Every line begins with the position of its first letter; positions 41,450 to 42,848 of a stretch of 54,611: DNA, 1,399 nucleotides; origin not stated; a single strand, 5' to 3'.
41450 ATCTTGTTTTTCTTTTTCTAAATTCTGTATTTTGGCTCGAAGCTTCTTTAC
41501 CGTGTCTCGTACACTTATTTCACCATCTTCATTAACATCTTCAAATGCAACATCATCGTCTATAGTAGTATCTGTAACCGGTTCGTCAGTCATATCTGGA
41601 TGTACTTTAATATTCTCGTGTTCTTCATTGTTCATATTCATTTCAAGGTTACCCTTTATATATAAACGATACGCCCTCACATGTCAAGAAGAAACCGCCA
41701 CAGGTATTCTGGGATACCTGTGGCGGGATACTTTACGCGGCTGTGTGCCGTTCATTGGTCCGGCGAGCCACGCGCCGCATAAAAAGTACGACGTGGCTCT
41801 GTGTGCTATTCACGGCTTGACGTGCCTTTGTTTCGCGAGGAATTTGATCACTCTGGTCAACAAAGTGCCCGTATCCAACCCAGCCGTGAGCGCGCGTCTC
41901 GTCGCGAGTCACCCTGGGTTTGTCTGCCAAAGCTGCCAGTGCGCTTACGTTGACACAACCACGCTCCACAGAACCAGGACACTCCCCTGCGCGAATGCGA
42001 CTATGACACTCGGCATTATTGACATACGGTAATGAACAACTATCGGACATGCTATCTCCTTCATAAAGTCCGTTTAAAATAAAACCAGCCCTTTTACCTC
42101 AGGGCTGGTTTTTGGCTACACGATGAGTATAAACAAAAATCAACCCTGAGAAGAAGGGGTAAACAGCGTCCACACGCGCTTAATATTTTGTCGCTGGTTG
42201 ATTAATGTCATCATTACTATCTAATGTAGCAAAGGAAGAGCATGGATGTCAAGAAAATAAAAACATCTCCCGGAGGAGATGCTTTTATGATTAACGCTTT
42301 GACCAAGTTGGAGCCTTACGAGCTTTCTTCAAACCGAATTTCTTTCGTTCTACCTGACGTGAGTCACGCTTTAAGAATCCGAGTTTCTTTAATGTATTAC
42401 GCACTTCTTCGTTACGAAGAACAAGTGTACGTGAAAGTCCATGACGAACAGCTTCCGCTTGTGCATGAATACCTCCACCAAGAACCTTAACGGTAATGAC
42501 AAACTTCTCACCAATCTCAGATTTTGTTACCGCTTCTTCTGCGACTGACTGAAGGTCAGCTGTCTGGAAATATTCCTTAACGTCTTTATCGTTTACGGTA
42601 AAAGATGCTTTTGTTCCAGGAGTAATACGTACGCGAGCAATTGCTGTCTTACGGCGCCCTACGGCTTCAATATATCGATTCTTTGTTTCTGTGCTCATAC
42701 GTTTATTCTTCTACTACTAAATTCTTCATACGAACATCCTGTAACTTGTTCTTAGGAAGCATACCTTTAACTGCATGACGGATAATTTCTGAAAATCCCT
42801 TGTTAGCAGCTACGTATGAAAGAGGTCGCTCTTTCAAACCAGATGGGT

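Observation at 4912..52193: Ten GC-rich, Shine-Dalgarno-bearing cassettes (mostly ORFans) embedded in a low-GC, SD-poor housekeeping backbone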

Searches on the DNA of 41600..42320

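Call 71: search_rna_families(source=window, start=41600, end=42320, threshold=evalue, max_evalue=1)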
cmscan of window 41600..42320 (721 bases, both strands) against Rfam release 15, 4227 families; matches with E-value up to 1: 5.
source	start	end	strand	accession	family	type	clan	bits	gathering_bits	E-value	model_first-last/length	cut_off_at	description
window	42089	42159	-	RF03233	hvt-mir-H16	Gene; miRNA;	-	27.3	70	0.0025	1-64/64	no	hvt-mir-H16 microRNA precursor family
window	41693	41728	-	RF03599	MIR1883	Gene; miRNA;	-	24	128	0.084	1-118/118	no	MIR1883 microRNA precursor family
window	42078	42170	-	RF02631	Hrs13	Gene; sRNA;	-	21.2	52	0.0094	1-82/82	no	Hfq-regulated sRNA 13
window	42084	42164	-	RF00972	mir-651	Gene; miRNA;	-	20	106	0.37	1-86/86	no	mir-651 microRNA precursor family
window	42258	42288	-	RF02503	Atu_C9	Gene; sRNA;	-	11.9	40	0.93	162-192/192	no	Rhizobiales sRNA Atu_C9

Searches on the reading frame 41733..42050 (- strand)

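Call 6: search_protein_families(library=pfam, proteins=[window:41733-42050:-], max_evalue=0.1)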
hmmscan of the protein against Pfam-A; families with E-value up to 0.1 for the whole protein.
window:41733-42050:- (105 aa): 0 families

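Call 18: search_protein_families(library=ncbifam, proteins=[window:41733-42050:-], max_evalue=0.1)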
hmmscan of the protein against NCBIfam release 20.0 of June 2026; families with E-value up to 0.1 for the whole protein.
window:41733-42050:- (105 aa): 0 families

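Call 19: search_protein_families(library=phrogs, proteins=[window:41733-42050:-], max_evalue=0.1)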
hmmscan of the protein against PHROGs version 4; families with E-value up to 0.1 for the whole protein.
window:41733-42050:- (105 aa): 1 family
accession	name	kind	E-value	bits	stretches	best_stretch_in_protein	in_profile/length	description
phrog_34169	-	unknown function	0.07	14.1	0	65-82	21-36/55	-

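Call 49: search_protein_families(library=padloc, proteins=[window:41733-42050:-], max_evalue=0.1)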
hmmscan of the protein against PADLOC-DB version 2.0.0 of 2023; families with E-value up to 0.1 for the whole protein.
window:41733-42050:- (105 aa): 0 families

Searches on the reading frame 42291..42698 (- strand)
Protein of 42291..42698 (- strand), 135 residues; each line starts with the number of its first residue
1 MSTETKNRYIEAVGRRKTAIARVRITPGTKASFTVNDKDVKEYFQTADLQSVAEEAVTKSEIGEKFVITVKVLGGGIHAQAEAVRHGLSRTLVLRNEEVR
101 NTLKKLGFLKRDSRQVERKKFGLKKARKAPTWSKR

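Call 46: find_encoding_contigs(protein=window:42291-42698:-, flank=10000, max_places=10)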
Protein window:42291-42698:- (135 aa): 2 contigs read that carry it; 2 places shown.
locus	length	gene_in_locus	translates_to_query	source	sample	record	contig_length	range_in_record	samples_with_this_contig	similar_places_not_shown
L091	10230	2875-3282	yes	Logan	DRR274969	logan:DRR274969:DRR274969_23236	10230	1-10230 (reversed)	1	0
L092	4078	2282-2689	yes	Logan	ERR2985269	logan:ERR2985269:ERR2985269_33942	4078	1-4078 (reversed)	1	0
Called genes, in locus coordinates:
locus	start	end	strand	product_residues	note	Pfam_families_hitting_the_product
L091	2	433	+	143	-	?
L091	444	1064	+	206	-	PF00163:Ribosomal_S4, PF01479:S4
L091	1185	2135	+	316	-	PF01193:RNA_pol_L, PF13656:RNA_pol_L_2 (faint), PF01000:RNA_pol_A_bac, PF03118:RNA_pol_A_CTD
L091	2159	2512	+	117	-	PF01196:Ribosomal_L17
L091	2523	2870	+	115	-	PF00572:Ribosomal_L13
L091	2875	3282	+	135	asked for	PF00380:Ribosomal_S9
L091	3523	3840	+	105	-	-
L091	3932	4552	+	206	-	PF01025:GrpE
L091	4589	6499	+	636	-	PF00012:HSP70, PF06723:MreB_Mbl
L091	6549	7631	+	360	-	PF00226:DnaJ, PF01556:DnaJ_C, PF00684:DnaJ_CXXCXGXG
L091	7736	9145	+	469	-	PF00474:SSF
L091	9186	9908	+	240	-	PF01145:Band_7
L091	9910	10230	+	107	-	?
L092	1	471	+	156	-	?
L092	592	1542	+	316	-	PF01193:RNA_pol_L, PF13656:RNA_pol_L_2 (faint), PF01000:RNA_pol_A_bac, PF03118:RNA_pol_A_CTD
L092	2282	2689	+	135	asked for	PF00380:Ribosomal_S9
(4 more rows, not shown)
